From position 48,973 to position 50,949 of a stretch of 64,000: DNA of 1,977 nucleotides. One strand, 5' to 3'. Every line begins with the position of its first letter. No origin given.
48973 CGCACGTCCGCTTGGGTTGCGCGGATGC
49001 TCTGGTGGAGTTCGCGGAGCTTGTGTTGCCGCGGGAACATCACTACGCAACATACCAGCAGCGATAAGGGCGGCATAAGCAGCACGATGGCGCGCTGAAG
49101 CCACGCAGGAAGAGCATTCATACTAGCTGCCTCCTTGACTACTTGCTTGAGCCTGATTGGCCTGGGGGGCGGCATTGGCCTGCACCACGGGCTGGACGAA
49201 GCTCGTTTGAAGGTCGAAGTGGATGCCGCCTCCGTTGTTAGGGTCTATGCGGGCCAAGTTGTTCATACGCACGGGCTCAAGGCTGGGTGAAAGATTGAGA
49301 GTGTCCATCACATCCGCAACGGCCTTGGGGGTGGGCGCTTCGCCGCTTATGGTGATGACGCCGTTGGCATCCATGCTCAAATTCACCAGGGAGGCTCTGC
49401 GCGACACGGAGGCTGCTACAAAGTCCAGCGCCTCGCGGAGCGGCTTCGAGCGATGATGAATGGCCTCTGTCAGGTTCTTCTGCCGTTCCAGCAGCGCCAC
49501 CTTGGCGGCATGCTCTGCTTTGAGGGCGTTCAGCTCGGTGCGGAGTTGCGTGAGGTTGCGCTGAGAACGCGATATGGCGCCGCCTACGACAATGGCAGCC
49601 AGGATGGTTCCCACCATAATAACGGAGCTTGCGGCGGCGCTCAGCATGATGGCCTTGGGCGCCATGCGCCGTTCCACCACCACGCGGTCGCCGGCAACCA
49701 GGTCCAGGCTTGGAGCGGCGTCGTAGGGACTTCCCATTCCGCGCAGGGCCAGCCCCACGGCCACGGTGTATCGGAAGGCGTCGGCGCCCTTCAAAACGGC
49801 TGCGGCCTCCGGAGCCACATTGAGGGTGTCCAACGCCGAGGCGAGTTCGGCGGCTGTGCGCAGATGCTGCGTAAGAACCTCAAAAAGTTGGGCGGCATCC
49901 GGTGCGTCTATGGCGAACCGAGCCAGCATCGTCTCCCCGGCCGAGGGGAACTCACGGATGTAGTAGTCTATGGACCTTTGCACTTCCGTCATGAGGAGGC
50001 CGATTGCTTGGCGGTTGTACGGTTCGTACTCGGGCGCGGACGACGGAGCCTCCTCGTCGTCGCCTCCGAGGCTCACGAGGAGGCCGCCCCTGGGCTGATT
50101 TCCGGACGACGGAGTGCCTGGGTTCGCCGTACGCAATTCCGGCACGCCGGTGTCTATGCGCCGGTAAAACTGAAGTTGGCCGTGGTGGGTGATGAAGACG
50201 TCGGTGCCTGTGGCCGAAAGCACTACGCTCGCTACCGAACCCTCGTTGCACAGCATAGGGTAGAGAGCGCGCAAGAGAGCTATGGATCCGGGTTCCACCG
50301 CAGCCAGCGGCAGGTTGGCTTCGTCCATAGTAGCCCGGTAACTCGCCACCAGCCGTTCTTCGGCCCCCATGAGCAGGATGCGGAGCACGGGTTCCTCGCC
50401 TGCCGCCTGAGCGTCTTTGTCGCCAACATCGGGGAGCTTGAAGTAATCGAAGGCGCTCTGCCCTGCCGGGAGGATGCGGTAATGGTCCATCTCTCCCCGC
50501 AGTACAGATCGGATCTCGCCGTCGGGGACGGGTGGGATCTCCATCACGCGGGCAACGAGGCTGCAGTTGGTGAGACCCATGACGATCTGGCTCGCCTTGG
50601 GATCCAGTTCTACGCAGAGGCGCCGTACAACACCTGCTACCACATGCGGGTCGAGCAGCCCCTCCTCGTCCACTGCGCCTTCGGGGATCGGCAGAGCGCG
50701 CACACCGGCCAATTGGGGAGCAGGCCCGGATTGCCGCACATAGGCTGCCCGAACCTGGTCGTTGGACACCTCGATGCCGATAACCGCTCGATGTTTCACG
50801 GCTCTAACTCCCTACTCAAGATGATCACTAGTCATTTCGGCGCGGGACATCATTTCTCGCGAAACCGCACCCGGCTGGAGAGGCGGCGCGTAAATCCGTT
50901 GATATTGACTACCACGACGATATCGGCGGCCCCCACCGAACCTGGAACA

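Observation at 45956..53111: Pseudopilus/secretin cluster lacking ATPase, platform protein, peptidase and major pilin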

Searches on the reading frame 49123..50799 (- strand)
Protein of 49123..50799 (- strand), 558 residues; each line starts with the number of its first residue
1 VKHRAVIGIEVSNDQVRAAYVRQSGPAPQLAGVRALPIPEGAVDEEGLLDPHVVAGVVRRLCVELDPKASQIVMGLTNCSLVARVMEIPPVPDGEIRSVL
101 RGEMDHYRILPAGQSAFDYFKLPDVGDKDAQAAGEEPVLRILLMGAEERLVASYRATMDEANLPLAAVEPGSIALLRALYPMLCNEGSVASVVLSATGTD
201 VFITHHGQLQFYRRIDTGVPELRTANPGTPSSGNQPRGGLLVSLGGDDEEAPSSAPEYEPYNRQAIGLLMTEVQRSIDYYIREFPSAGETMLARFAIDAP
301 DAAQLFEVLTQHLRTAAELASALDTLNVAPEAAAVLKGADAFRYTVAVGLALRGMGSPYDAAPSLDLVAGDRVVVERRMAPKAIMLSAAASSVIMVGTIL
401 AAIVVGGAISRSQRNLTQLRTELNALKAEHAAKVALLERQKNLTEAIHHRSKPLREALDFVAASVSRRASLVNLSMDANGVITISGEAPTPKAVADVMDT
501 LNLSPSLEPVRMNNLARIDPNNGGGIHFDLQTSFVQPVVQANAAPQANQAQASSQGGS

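Call 3: search_protein_families(library=pfam, proteins=[window:49123-50799:-], max_evalue=0.1)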
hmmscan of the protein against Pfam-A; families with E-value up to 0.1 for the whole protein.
window:49123-50799:- (558 aa): 3 families
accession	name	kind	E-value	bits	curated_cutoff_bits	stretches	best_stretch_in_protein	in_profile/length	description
PF11104.14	PilM_2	-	1.1e-09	38.1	27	1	8-214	1-207/340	Type IV pilus assembly protein PilM;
PF05137.18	PilN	-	5.3e-05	23.6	22.8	1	462-533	7-77/78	Fimbrial assembly protein (PilN)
PF22772.2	WsaF_C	-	0.036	14.3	27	0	342-398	71-123/133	WsaF, C-terminal domain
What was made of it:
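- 49201..49416 (-): g4 sub-feature: periplasmic PilN domain (residues 462-533). PF05137 match 462-533 (call 3)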

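Call 4: search_protein_families(library=ncbifam, proteins=[window:49123-50799:-], max_evalue=0.1)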
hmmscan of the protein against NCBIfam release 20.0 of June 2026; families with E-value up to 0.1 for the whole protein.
window:49123-50799:- (558 aa): 2 families
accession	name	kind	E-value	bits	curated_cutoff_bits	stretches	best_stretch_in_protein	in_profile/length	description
TIGR01175.1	pilM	subfamily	2.6e-26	92.5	133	1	4-355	3-348/348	type IV pilus assembly protein PilM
NF045709.1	Amuc_1101_fam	equivalog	4.3e-06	25.8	650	1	242-445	237-435/608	Amuc_1101 family PilM-like pilus complex protein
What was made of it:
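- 49123..50799 (-): g4: PilM-PilN fusion (558 aa, GTG start). An actin-like PilM domain is joined end to end to PilN. TIGR01175 aligns 4-355 to 3-348 of 348 (calls 3, 4).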

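Call 7: find_related_loci(query=window:49123-50799:-, collection=genome_contigs, flank=10000)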
Query window:49123-50799:- (558 aa) in genome_contigs; peptide patterns used: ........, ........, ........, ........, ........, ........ (x = any residue, [..] = any of these).
270 stretches matched a pattern; 11 encode a relative of the query (tblastn E <= 1e-3); 11 distinct loci.
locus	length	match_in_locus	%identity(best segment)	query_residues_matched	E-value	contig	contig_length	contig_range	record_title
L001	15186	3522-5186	62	1-558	0e+0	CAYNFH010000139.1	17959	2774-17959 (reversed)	MAG TPA_asm: uncultured Chthonomonadaceae bacterium isolate SRP272529_co1_250 genome assembly, contig: NODE_5231_length_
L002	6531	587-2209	50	1-539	4e-179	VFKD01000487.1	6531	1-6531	MAG: bacterium isolate Bin_57_9 c_000004737450, whole genome shotgun sequence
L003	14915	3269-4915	52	1-537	1e-177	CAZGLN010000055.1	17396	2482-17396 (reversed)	MAG TPA_asm: uncultured Chthonomonadales bacterium isolate SRP290908_co1_123 genome assembly, contig: NODE_4410_length_1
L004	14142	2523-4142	52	1-537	1e-176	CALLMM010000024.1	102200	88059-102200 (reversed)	MAG: uncultured Chthonomonadales bacterium isolate N1_Bin_MAXBIN__064_1 genome assembly, contig: c_000001819067, whole g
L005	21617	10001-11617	50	1-536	5e-174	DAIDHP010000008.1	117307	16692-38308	MAG TPA_asm: Chthonomonadales bacterium isolate clean347 NODE_8_length_117307_cov_7.587017, whole genome shotgun sequenc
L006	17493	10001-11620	49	1-534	4e-158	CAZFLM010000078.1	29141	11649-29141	MAG TPA_asm: uncultured Chthonomonadaceae bacterium isolate SRP220891_co1_476 genome assembly, contig: NODE_3039_length_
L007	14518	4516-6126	50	1-536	5e-157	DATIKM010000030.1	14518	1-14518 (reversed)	MAG TPA_asm: Chthonomonadales bacterium isolate SMAG_U15718 k141_74204, whole genome shotgun sequence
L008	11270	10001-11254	48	1-416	2e-127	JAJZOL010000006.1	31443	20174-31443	MAG: bacterium isolate MAS4.bin79 NODE_1327_length_31443_cov_3.511751, whole genome shotgun sequence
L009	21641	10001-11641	56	1-536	0e+0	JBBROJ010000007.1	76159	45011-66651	MAG: Chthonomonadales bacterium isolate La1_metabat2.270 LA1C_B2.270_k141_3691920L_76159_cov_16.0733, whole genome shotg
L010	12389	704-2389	58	1-558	0e+0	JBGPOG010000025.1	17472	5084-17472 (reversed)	MAG: Chthonomonadia bacterium isolate OBJ_0618_7090110_197 k141_9546481_length_17472_cov_14.0000, whole genome shotgun s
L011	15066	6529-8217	54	1-558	0e+0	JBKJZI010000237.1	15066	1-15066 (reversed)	MAG: Chthonomonadales bacterium isolate swi_bin.234 S1Ck127_16858959_flag_1_multi_11.0000_len_15066, whole genome shotgu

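Call 15: search_solved_structures(query=window:49123-50799:-, max_evalue=1)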
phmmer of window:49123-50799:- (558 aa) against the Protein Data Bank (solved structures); distinct sequences matched with E-value up to 1: 4.
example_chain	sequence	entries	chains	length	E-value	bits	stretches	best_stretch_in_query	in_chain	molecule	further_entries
3jc8_Ma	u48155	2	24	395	4.8e-08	35.5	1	4-356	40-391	Type IV pilus biogenesis protein PilM | PilM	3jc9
2ych_A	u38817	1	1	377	1.2e-06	30.8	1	7-185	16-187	COMPETENCE PROTEIN PILM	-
5eou_A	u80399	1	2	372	2.1e-06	30.1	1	3-357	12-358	Type 4 fimbrial biogenesis protein PilM,Type 4 fimbrial biogenesis protein PilN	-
5eox_A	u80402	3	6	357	5.5e-06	28.7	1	3-354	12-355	Type 4 fimbrial biogenesis protein PilM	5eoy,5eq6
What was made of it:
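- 49123..50799 (-): PDB hits are only PilM (3jc8, 2ych, 5eou); no GspL (call 15).
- Closest known: pilMNOPQ operons with separate minor-pilin operons, in type IVa pilus systems. Same: The PDB hits of g4 are all PilM (call 15).
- The cytoplasmic domain is a full PilM, with only PilM hits in the PDB and no GspL hit (calls 4, 15).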

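Call 19: find_homologous_proteins(query=window:49123-50799:-, max_evalue=0.00001)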
Query window:49123-50799:- (558 aa): 42 proteins with E <= 0.00001 among 8000 candidates.
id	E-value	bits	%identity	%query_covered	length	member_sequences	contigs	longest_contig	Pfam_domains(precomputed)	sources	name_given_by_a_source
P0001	0.0e+0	1068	89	100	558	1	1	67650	PF11104.15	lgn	-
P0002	0.0e+0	1038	87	100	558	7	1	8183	PF11104.15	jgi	-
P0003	7.5e-204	696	60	100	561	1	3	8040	PF05137.19,PF11104.15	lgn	-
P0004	6.7e-200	683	59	100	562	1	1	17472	PF11104.15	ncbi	-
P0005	7.4e-198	677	62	95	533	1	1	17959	PF11104.15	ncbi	-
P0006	1.7e-196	672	58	100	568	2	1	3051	PF11104.15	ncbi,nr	ncbi:MAG TPA: hypothetical protein VNJ09_05040 [Chthonomonadales bacterium]|nr:hypothetical protein 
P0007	7.2e-195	667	57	100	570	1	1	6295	PF11104.15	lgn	-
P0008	2.0e-194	665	57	100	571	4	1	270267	PF11104.15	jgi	-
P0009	2.1e-191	655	56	96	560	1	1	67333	PF11104.15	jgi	jgi:type IV pilus assembly protein PilM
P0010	1.1e-190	653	56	100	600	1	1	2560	PF05137.19,PF11104.15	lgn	-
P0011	1.2e-190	653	58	97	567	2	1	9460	PF11104.15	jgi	-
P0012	5.3e-186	637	57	96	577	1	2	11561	PF05137.19,PF11104.15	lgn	-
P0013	1.5e-183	629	55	97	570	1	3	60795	PF11104.15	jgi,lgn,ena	jgi:Tfp pilus assembly PilM family ATPase/Tfp pilus assembly protein PilN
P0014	3.3e-183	628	54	100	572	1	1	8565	PF11104.15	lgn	-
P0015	3.6e-183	628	56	96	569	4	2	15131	PF11104.15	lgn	-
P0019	2.2e-179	616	54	98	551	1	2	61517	PF05137.19,PF11104.15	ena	-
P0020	8.2e-179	614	56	96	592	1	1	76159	PF11104.15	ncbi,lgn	-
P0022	3.8e-172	592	55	96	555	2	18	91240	PF11104.15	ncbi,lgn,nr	ncbi:MAG: pilus assembly protein PilM [Chthonomonadales bacterium]|nr:pilus assembly protein PilM [C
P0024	2.5e-168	579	52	96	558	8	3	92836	PF05137.19,PF11104.15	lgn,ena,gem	-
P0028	2.0e-161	556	49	100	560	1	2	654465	PF11104.15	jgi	jgi:type IV pilus assembly protein PilM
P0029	2.0e-161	556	48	99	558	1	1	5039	PF05137.19,PF11104.15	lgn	-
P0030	6.8e-157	541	50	90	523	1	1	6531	PF11104.15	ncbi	-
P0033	3.1e-153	529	50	96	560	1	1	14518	PF05137.19,PF11104.15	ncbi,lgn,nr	ncbi:MAG TPA: pilus assembly protein PilM [Chthonomonadales bacterium]|nr:pilus assembly protein Pil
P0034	6.3e-153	528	49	98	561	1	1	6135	PF05137.19,PF11104.15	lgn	-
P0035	1.1e-150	521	48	100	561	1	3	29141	PF05137.19,PF11104.15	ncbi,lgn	-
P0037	7.0e-150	518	50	94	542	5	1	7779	PF05137.19,PF11104.15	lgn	-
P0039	1.1e-144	501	49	91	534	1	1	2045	PF05137.19,PF11104.15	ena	-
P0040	7.1e-138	479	51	83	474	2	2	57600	PF05137.19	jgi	jgi:Tfp pilus assembly PilM family ATPase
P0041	2.6e-12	64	26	50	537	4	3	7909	PF05137.19,PF11104.15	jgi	jgi:type IV pilus assembly protein PilM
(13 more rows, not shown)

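Call 20: find_encoding_contigs(protein=P0001, flank=10000, max_places=2)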
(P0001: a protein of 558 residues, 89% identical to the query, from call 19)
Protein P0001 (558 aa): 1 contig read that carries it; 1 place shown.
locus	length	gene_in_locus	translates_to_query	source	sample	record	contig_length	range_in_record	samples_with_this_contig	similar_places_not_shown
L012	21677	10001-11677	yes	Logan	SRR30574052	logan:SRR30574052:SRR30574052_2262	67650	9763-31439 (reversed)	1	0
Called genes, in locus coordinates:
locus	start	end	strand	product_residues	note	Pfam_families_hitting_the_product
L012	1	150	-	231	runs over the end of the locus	PF00005:ABC_tran, PF02463:SMC_N (faint), PF13304:AAA_21 (faint)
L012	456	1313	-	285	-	-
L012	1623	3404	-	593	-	PF17957:Big_7 (faint), PF05362:Lon_C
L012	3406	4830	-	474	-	PF06832:BiPBP_C (faint)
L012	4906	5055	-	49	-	-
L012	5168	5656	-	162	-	-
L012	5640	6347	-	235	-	PF13248:Zn_ribbon_3 (weak), PF18912:DZR_2 (faint), PF12773:DZR, PF13240:Zn_Ribbon_1 (weak)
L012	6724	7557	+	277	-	PF13483:Lactamase_B_3, PF12706:Lactamase_B_2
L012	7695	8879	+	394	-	PF23981:DUF7305 (faint)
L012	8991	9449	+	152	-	-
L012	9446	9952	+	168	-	PF07963:N_methyl (weak)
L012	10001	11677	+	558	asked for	PF11104:PilM_2 (weak)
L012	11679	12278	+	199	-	-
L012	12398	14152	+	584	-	PF21305:type_II_gspD_N0 (weak), PF07660:STN, PF03958:Secretin_N (weak), PF00263:Secretin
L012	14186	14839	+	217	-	-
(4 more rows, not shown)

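Call 21: find_encoding_contigs(protein=P0028, flank=10000, max_places=2)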
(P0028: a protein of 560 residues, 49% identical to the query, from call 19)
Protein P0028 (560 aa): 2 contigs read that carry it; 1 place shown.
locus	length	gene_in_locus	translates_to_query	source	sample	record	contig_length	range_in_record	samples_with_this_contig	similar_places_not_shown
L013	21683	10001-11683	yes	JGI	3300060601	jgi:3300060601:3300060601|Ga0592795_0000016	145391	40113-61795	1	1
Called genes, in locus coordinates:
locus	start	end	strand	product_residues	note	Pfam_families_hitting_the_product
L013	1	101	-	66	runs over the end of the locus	-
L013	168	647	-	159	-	PF03203:MerC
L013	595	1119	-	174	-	-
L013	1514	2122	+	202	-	PF00300:His_Phos_1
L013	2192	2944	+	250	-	PF00106:adh_short, PF01370:Epimerase, PF02719:Polysacc_synt_2 (weak), PF08659:KR, PF13561:adh_short_C2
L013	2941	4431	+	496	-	PF01565:FAD_binding_4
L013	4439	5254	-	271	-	PF00149:Metallophos, PF12850:Metallophos_2 (faint)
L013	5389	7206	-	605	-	PF07881:Fucose_iso_N1, PF07882:Fucose_iso_N2, PF02952:Fucose_iso_C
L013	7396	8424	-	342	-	PF01261:AP_endonuc_2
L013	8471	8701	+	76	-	-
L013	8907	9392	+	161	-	-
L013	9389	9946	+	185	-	-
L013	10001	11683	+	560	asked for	PF11104:PilM_2 (weak)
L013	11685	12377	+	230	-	-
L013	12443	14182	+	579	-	PF03958:Secretin_N (faint), PF21305:type_II_gspD_N0 (weak), PF07660:STN (weak), PF00263:Secretin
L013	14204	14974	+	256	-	-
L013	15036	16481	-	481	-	PF01256:Carb_kinase, PF08543:Phos_pyr_kin, PF00294:PfkB, PF02581:TMP-TENI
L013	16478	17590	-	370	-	PF00890:FAD_binding_2 (weak), PF01266:DAO, PF01494:FAD_binding_3 (faint), PF03486:HI0933_like (faint), PF07992:Pyr_redox_2 (faint), PF13450:NAD_binding_8 (weak), PF13738:Pyr_redox_3 (faint)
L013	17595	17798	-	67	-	PF02597:ThiS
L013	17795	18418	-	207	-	PF02581:TMP-TENI, PF03060:NMO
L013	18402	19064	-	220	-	PF02230:Abhydrolase_2, PF01738:DLH (weak)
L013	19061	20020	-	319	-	PF00903:Glyoxalase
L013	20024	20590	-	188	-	PF02525:Flavodoxin_2, PF03358:FMN_red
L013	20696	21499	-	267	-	PF05690:ThiG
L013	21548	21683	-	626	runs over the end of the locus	PF13667:ThiC-associated, PF01964:ThiC_Rad_SAM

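Call 59: search_protein_representatives(protein=window:49123-50799:-)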
Query: 558 residues. Proteins with E-value up to 0.001 (for the whole library): 1668; up to 1e-10: 324; up to 1e-30: 85. The best 150 are listed.
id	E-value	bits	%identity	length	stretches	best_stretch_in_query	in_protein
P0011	4.0e-191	652.7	59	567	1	1-551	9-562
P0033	9.9e-154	529.3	50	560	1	1-546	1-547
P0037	2.2e-150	518.3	51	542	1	22-548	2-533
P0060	9.0e-115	400.8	48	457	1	104-556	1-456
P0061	1.0e-80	288.5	37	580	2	261-556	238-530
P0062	1.3e-79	284.8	35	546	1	1-536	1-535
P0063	1.6e-79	284.5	50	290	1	268-552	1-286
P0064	1.4e-70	255.0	66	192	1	49-232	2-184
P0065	1.9e-63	231.5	51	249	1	310-547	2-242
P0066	6.0e-62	226.5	30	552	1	3-521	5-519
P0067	1.9e-56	208.4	62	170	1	1-163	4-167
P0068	1.1e-54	202.5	28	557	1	2-536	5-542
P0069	4.1e-54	200.7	30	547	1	3-533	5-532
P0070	5.1e-54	200.4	30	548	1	2-518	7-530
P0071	2.0e-53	198.4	32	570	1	5-495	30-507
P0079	3.7e-49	184.3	31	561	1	1-534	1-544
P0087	1.8e-46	175.5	27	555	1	3-545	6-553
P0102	9.8e-40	153.2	28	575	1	6-547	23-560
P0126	1.7e-34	136.0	28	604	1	2-537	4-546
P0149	2.2e-29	119.1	25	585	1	3-544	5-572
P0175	8.4e-24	100.7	23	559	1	3-551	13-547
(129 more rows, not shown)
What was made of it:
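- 49123..50799 (-): 1668 representative homologues, mostly 520-580 aa and full length (call 59).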

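Call 60: list_cluster_members(proteins=[P0062, P0066, P0068, P0071, P0079, P0087, P0102, P0126, P0149, P0175])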
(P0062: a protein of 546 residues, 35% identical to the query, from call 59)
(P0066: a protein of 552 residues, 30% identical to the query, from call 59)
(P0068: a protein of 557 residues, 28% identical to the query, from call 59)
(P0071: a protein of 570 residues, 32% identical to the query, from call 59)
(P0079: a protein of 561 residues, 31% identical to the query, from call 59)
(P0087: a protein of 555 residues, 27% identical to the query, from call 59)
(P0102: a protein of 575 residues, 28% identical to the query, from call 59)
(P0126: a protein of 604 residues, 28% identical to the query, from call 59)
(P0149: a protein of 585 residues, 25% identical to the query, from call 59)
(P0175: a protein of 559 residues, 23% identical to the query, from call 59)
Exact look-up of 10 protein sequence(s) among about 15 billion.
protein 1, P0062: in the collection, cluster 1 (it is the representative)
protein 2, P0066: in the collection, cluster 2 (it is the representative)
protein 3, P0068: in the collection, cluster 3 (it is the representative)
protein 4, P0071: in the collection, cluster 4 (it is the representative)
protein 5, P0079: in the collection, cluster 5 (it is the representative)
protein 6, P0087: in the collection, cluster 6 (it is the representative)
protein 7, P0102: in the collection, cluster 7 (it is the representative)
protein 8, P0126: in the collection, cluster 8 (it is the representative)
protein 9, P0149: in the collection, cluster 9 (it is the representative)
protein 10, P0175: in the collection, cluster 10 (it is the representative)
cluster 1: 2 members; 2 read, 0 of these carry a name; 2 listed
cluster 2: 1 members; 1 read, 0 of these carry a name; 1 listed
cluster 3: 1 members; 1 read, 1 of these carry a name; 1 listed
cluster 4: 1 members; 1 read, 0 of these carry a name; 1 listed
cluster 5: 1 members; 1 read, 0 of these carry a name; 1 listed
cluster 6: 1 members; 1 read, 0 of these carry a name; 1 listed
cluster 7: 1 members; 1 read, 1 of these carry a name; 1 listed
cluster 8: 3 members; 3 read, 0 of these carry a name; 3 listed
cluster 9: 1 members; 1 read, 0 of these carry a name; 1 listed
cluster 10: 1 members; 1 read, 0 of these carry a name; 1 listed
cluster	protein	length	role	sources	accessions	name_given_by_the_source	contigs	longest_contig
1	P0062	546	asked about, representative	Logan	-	-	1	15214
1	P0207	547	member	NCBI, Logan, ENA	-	-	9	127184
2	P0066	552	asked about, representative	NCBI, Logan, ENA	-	-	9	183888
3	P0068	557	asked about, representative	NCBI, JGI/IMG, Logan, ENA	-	type IV pilus assembly protein PilM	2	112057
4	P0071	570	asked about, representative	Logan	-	-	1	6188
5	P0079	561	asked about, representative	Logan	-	-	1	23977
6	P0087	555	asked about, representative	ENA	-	-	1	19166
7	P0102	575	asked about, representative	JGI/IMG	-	type IV pilus assembly protein PilM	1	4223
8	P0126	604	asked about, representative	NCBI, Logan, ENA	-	-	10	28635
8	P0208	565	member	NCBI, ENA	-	-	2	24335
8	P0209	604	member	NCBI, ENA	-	-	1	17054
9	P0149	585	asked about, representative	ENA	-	-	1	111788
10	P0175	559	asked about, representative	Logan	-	-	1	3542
